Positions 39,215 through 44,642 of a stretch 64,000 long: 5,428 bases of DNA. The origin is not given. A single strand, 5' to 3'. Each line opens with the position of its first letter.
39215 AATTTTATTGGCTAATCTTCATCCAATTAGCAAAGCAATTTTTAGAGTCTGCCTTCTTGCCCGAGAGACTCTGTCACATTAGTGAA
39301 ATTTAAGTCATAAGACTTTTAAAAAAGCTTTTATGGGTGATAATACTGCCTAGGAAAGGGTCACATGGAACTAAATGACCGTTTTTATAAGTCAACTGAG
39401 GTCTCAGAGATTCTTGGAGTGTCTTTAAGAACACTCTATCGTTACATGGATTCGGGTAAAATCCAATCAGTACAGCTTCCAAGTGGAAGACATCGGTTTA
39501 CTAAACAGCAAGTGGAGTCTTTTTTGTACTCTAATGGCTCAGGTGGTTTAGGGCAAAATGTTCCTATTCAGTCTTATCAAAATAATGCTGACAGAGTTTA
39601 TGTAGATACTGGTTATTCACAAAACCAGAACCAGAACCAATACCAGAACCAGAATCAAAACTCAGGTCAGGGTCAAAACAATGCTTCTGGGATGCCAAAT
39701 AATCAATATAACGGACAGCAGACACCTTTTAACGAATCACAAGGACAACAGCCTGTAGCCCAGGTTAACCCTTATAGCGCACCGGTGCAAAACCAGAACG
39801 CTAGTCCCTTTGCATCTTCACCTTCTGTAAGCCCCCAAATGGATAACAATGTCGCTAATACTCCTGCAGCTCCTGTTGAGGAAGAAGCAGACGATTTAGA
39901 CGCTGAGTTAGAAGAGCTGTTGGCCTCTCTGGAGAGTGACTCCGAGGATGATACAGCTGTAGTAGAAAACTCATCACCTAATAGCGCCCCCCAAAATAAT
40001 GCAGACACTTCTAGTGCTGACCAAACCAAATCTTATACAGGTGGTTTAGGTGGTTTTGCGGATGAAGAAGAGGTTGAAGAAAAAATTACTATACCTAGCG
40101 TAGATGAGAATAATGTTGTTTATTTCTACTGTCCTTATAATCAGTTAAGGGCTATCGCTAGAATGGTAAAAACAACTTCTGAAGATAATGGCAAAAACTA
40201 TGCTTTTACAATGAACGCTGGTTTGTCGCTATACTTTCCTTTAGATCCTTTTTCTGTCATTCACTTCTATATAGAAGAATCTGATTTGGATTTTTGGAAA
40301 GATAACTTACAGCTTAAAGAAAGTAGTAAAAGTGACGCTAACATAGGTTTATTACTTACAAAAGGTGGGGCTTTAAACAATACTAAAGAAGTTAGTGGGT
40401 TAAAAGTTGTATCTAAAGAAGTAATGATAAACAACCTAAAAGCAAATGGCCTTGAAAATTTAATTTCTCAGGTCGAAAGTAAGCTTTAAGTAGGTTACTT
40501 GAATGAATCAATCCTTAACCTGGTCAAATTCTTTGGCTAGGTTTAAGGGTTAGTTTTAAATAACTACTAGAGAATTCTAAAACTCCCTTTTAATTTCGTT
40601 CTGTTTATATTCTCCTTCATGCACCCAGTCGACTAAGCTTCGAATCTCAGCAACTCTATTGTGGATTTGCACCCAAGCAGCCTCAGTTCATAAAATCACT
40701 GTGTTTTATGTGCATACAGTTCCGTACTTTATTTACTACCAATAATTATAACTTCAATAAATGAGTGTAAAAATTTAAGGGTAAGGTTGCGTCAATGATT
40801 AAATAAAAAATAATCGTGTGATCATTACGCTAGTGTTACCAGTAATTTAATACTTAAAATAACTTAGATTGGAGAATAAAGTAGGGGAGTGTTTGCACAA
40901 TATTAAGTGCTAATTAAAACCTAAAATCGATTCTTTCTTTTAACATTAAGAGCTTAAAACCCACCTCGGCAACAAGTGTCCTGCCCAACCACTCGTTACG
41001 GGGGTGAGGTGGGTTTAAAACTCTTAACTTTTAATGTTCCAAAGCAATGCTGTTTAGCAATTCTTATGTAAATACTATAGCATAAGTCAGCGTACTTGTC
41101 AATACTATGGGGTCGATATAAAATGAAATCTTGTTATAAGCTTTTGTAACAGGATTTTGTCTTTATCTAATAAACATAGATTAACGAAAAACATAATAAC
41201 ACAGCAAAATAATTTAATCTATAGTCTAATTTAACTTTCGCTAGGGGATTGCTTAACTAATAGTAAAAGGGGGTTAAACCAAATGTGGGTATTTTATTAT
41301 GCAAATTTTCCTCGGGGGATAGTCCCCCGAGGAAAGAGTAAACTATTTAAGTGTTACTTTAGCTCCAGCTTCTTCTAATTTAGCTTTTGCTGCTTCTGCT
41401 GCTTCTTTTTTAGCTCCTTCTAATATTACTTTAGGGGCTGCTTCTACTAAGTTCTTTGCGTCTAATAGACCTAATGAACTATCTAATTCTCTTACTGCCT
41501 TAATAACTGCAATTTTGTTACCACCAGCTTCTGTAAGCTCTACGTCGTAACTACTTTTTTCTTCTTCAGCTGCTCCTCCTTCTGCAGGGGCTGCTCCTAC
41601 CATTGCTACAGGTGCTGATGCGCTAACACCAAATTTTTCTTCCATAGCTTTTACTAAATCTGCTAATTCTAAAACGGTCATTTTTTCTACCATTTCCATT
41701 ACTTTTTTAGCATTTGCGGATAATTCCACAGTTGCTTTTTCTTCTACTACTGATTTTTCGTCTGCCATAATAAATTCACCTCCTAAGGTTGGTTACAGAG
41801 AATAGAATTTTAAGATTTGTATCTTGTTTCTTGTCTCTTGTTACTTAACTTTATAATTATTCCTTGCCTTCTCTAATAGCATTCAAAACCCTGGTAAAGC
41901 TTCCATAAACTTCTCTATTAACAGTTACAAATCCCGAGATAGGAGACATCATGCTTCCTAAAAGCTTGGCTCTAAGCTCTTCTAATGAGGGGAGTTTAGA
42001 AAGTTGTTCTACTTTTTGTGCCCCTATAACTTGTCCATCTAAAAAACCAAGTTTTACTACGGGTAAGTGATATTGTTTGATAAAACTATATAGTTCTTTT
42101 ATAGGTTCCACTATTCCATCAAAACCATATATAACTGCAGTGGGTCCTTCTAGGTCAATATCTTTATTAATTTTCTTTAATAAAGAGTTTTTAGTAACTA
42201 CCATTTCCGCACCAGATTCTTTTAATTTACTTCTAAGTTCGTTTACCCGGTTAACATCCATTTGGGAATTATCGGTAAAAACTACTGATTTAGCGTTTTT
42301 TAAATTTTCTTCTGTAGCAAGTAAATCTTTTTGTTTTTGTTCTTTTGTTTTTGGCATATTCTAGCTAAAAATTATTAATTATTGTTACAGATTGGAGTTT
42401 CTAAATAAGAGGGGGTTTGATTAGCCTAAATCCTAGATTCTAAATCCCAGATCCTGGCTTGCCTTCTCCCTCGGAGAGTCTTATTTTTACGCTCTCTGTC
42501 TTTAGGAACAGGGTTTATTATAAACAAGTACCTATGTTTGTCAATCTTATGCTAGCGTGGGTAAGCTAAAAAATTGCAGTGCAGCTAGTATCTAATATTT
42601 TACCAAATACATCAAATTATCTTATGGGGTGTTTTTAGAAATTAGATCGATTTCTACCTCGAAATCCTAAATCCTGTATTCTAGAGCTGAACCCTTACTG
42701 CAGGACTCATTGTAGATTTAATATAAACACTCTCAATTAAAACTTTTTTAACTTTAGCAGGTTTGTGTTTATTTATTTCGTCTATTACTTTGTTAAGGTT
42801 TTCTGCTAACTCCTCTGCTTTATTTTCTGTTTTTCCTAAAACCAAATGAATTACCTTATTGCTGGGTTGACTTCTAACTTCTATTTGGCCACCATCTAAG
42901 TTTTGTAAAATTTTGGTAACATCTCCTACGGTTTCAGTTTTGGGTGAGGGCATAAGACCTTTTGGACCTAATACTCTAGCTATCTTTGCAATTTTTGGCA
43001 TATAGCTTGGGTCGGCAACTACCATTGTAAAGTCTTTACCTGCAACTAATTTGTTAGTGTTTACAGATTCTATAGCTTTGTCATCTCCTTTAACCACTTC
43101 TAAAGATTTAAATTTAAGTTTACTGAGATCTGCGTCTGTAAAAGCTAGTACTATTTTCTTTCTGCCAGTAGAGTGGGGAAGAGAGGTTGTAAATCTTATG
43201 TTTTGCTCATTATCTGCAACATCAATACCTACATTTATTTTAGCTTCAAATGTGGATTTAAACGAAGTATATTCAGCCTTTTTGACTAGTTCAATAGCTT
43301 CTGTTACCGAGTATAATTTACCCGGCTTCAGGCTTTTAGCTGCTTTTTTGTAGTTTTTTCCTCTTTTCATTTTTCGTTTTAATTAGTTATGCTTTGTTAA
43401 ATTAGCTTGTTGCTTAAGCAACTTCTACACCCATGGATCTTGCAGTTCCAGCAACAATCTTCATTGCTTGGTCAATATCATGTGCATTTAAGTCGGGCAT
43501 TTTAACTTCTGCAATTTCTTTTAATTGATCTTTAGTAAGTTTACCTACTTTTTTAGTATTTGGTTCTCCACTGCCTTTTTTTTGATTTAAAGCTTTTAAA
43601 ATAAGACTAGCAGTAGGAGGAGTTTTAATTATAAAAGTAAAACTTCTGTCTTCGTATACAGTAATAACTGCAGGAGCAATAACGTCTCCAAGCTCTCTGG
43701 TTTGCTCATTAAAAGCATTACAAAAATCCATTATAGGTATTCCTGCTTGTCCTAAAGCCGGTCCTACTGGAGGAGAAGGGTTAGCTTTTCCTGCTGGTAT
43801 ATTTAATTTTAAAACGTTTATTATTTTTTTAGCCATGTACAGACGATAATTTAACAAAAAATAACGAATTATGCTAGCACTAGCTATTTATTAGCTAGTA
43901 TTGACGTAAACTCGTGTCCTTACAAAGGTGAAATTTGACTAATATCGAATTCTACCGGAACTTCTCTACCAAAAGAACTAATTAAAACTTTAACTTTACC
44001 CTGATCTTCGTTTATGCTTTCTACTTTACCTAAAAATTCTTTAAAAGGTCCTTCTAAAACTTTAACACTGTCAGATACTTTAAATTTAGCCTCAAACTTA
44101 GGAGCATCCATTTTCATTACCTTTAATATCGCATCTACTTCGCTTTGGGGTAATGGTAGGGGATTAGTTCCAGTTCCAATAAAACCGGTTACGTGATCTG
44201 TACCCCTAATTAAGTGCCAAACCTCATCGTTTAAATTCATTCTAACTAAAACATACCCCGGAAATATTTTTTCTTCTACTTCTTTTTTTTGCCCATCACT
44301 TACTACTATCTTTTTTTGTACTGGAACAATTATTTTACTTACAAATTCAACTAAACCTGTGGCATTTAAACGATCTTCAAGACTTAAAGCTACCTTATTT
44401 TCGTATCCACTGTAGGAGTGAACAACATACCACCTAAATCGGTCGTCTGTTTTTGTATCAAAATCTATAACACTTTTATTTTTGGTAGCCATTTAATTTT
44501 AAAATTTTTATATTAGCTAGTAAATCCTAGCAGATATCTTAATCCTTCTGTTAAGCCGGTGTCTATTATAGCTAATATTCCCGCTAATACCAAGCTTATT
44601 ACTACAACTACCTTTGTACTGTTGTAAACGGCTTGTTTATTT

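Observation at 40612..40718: Roughly 100-bp intergenic element present twice (here and at 55668-55779) with modules in swapped order, reiterated TGCACCC motifs and a tRNA T-arm-like core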

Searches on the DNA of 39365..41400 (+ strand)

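Call 11: search_rna_families(source=window, start=40400, end=41400, threshold=evalue, max_evalue=10)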
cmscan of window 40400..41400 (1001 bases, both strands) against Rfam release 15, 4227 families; matches with E-value up to 10: 9.
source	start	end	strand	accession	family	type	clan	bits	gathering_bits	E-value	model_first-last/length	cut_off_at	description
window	40939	41034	+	RF00768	MIR405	Gene; miRNA;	-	21.5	102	0.71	1-83/83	no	MIR405 microRNA precursor family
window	40855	40942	-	RF02846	Ref84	Gene; antisense;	-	20.5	52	7.7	1-87/87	no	Enterococcus sRNA 84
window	41201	41342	+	RF00514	His_leader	Cis-reg; leader;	-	18.9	49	2.1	1-126/126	no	Histidine operon leader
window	40946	41027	-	RF00980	mir-643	Gene; miRNA;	-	17.3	65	2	1-85/85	no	mir-643 microRNA precursor family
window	41303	41349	-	RF00514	His_leader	Cis-reg; leader;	-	16.9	49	5.3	77-123/126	no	Histidine operon leader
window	41140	41206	-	RF01283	snoU30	Gene; snRNA; snoRNA; CD-box;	CL00052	16.2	45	7.8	1-86/86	no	Small nucleolar RNA U30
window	41306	41337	+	RF03363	mir-6129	Gene; miRNA;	-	15.9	114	7.2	1-92/92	no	mir-6129 microRNA precursor family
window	40431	40491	+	RF00487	IRES_Cx43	Cis-reg; IRES;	-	15.8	70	0.51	54-118/204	no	Connexin-43 internal ribosome entry site (IRES)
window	41307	41335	+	RF01835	HIV_FS2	Cis-reg; frameshift_element;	-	15.3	44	5.9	1-45/45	no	ribosomal frameshift site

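Call 41: search_rna_families(source=L012, start=4900, end=5800, threshold=evalue, max_evalue=10)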
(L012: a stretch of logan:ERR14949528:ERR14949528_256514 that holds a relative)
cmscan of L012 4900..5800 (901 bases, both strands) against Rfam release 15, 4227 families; matches with E-value up to 10: 11.
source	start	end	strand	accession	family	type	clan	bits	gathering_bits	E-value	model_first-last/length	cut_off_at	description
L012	5289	5408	-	RF04339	Plastid-psbJ-3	Cis-reg;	CL00152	24.3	61.7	0.16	18-125/125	no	Plastid-psbJ-3 3UTR RNA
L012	4968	5079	+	RF01644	ceN59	Gene; snRNA; snoRNA; HACA-box;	-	20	50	1.5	1-137/137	no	Caenorhabditis snoRNA ceN59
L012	5224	5297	+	RF02582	tsr33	Gene; sRNA;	-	19.7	109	9.8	1-85/85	no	S. aureus tsr33 small RNA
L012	4998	5066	+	RF01504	Afu_254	Gene; sRNA;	-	19.3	60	1.6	1-158/158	no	A. fumigatus sRNA Afu_254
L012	4966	4999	+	RF00654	mir-216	Gene; miRNA;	CL00094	18.1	53.5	1.9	1-77/77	no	mir-216 microRNA precursor family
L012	5704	5741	-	RF03818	MIR7994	Gene; miRNA;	-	17.7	100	2.3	1-90/90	no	MIR7994 microRNA precursor family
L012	5706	5741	+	RF00744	mir-361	Gene; miRNA;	-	16.6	70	2.6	1-71/71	no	mir-361 microRNA precursor family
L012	4967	5081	-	RF04180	BTnc231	Gene; sRNA;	-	16.5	80.4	1.2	1-154/154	no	Bacteroides sRNA BTnc231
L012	4965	5000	-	RF04029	mir-8521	Gene; miRNA;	-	16.4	80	2.4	15-53/68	no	mir-8521 microRNA precursor family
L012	5066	5130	+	RF04090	mir-6529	Gene; miRNA;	-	15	71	9.7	1-79/79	no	mir-6529 microRNA precursor family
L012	4965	4996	+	RF01766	cspA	Cis-reg; thermoregulator;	-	9.6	78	8.4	394-425/428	no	cspA thermoregulator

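Call 75: search_dna_similar(query=window:40600-40725:+, collection=plasmids, mode=distant, max_evalue=1, max_rows=10)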
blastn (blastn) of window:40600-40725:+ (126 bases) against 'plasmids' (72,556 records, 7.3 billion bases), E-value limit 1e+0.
No match.

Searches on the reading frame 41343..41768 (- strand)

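Call 13: search_protein_families(library=pfam, proteins=[window:41343-41768:-])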
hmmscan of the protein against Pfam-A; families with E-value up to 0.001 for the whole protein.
window:41343-41768:- (141 aa): 2 families
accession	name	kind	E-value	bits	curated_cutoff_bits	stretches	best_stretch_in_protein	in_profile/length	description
PF00542.24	Ribosomal_L12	-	8.7e-25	87.3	25.9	1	74-141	1-67/67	Ribosomal protein L7/L12 C-terminal domain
PF16320.10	Ribosomal_L12_N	-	7.6e-17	61.2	25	1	21-67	3-48/48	Ribosomal protein L7/L12 dimerisation domain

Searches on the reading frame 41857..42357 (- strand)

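Call 13: search_protein_families(library=pfam, proteins=[window:41857-42357:-])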
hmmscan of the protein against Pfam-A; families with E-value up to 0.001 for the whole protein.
window:41857-42357:- (166 aa): 1 family
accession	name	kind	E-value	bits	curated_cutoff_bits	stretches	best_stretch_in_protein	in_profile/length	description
PF00466.25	Ribosomal_L10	-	4.6e-15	55.9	22.8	1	3-93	1-99/100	Ribosomal protein L10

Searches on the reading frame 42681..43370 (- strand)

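Call 13: search_protein_families(library=pfam, proteins=[window:42681-43370:-])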
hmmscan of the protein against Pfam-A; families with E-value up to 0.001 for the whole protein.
window:42681-43370:- (229 aa): 1 family
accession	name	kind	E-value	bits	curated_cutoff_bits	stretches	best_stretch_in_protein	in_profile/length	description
PF00687.26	Ribosomal_L1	-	9.9e-38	130.1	32.2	1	29-223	1-198/198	Ribosomal protein L1p/L10e family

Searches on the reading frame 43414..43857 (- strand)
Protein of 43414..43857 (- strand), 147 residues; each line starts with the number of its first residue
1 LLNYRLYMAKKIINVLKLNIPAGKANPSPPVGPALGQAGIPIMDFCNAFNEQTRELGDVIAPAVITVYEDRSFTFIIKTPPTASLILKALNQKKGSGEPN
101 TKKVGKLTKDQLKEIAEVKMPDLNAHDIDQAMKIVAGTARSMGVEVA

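Call 13: search_protein_families(library=pfam, proteins=[window:43414-43857:-])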
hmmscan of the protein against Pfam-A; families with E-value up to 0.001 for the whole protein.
window:43414-43857:- (147 aa): 2 families
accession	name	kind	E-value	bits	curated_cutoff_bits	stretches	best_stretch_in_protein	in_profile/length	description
PF00298.24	Ribosomal_L11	-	9.7e-31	106.5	21.4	1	78-146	1-69/69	Ribosomal protein L11, RNA binding domain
PF03946.19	Ribosomal_L11_N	-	3.6e-25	87.9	32.9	1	16-73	1-58/58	Ribosomal protein L11, N-terminal domain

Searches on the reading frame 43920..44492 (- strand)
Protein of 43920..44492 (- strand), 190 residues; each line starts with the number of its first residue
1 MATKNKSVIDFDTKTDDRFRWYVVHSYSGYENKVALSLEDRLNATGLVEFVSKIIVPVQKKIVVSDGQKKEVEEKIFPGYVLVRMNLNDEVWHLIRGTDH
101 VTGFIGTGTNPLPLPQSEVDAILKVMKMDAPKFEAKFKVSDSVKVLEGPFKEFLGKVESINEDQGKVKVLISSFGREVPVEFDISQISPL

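Call 13: search_protein_families(library=pfam, proteins=[window:43920-44492:-])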
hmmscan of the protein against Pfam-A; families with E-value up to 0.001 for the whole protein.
window:43920-44492:- (190 aa): 2 families
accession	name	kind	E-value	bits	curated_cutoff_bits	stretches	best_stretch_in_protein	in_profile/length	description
PF02357.24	NusG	-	7.9e-26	90.8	22.2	1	20-122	2-92/93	Transcription termination factor nusG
PF00467.35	KOW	-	9e-07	28.9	22.3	1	140-169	2-31/32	KOW motif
